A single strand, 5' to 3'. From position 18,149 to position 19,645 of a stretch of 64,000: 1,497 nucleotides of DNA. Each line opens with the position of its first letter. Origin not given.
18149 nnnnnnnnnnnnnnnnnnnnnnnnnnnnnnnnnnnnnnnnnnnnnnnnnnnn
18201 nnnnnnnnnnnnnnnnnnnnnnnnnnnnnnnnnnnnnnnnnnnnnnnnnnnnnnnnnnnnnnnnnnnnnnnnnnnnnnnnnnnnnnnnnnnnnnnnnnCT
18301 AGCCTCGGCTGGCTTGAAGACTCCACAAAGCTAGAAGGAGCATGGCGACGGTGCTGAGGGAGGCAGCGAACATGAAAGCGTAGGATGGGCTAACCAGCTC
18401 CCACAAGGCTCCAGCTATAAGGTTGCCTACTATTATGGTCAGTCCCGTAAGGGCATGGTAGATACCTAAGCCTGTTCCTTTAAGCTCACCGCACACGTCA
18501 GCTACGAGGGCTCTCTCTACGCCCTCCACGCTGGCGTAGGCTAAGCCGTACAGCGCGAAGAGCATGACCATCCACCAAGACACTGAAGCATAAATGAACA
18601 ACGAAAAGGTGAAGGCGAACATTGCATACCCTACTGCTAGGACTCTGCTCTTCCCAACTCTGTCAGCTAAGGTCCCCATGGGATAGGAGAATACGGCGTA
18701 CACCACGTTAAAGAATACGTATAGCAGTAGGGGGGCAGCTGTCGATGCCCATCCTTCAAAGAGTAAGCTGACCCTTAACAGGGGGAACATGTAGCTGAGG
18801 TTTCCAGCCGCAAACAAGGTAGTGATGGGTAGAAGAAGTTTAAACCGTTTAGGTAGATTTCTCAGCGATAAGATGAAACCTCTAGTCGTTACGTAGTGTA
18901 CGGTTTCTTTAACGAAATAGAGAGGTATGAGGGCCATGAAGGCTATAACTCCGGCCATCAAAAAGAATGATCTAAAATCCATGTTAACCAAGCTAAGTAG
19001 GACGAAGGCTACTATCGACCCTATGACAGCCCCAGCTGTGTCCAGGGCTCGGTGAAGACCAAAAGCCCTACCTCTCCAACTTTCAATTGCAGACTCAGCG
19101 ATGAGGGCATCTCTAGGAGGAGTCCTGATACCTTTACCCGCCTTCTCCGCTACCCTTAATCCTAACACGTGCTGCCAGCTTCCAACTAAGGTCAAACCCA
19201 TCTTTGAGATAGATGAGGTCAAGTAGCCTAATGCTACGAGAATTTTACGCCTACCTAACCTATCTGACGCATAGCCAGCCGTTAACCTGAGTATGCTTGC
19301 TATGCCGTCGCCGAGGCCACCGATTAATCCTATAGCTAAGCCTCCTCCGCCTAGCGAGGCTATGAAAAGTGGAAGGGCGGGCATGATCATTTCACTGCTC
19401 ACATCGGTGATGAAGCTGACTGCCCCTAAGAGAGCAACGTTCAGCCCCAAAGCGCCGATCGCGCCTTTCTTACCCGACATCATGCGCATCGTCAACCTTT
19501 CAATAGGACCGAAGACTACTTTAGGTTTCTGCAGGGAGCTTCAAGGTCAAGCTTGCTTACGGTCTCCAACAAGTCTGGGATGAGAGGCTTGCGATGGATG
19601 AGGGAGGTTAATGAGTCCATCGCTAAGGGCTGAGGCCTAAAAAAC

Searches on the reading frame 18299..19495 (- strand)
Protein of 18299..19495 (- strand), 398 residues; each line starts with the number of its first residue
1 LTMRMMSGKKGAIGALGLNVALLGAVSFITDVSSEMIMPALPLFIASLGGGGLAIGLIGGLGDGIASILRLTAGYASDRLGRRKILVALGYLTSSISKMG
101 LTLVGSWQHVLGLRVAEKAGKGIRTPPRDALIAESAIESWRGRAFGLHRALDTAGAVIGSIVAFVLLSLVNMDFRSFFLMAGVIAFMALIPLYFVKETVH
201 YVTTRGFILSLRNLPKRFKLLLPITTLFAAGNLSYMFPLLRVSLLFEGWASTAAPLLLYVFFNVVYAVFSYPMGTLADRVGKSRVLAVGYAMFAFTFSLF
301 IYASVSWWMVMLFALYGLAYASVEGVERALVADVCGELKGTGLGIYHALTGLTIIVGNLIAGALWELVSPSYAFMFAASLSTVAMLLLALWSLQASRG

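Call 63: search_protein_families(library=pfam, proteins=[window:18299-19495:-], max_evalue=0.00001)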
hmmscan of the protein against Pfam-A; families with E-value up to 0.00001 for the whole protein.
window:18299-19495:- (398 aa): 2 families
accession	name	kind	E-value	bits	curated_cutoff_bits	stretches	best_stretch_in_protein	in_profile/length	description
PF07690.21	MFS_1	-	7.6e-38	130.7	33.4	2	25-209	3-187/347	Major Facilitator Superfamily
PF12832.13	MFS_1_like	-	1.1e-10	41.6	25.2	1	37-376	18-373/373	MFS_1 like family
